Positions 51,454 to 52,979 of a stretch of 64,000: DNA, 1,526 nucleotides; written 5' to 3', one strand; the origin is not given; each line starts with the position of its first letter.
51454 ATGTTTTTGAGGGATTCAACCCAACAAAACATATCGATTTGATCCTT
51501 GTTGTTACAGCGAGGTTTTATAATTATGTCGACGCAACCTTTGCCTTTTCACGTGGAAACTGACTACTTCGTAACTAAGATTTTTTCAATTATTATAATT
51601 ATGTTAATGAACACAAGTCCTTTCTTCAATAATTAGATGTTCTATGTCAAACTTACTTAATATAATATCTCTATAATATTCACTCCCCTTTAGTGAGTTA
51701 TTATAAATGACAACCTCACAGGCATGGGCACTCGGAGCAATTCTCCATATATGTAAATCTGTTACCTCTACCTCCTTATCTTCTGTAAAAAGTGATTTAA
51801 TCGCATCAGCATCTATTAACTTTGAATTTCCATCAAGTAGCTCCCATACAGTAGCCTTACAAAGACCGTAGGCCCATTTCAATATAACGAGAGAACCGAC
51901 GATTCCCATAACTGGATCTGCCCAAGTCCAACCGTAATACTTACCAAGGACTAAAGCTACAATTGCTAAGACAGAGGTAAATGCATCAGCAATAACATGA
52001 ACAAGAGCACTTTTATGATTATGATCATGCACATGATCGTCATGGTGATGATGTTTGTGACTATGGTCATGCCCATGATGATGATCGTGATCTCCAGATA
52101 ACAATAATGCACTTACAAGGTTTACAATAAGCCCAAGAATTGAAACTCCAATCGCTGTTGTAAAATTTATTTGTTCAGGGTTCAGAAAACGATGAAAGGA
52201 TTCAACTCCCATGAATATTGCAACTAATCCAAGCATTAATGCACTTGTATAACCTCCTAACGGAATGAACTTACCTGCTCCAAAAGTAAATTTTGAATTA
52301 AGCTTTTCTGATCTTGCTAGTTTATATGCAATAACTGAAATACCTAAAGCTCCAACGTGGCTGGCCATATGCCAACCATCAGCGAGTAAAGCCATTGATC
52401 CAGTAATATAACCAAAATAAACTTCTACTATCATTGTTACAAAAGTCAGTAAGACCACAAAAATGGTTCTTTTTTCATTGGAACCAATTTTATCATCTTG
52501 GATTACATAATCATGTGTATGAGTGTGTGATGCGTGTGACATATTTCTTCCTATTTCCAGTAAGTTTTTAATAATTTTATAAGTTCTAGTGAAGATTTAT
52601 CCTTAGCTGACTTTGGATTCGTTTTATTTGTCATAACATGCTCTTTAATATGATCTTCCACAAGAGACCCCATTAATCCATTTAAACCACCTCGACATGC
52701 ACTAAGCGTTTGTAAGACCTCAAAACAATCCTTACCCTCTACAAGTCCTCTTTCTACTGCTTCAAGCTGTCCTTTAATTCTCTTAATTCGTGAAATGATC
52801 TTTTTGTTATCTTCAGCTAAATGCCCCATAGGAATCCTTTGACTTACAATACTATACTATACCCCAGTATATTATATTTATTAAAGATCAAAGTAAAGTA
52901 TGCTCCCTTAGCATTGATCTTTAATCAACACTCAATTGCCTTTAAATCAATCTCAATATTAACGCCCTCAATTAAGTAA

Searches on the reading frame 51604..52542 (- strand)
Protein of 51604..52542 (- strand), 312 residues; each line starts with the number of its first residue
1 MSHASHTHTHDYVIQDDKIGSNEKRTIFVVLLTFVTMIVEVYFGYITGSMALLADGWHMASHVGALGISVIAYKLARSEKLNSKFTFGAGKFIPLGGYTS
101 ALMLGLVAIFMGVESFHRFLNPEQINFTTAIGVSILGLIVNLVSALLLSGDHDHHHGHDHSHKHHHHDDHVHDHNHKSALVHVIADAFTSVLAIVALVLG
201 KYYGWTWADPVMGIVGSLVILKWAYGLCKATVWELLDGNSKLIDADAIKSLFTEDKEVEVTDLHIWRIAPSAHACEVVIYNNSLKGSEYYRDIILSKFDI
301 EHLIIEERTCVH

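Call 8: search_protein_families(library=pfam, proteins=[window:51604-52542:-], max_evalue=0.01)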
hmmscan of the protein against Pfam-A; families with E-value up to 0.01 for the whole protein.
window:51604-52542:- (312 aa): 1 family
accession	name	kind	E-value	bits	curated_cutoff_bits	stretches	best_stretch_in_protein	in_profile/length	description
PF01545.26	Cation_efflux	-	7.8e-39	133.9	26.6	1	28-236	3-198/198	Cation efflux family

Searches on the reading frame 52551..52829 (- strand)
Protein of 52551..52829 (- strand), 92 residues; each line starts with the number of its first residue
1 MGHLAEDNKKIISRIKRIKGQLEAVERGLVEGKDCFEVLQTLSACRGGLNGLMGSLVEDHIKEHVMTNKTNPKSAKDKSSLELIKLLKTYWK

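Call 8: search_protein_families(library=pfam, proteins=[window:52551-52829:-], max_evalue=0.01)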
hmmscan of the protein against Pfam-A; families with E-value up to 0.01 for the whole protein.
window:52551-52829:- (92 aa): 1 family
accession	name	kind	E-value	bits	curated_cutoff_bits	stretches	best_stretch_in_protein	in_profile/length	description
PF02583.22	Trns_repr_metal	-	2.1e-20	73.3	22.8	1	7-88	1-77/78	Metal-sensitive transcriptional repressor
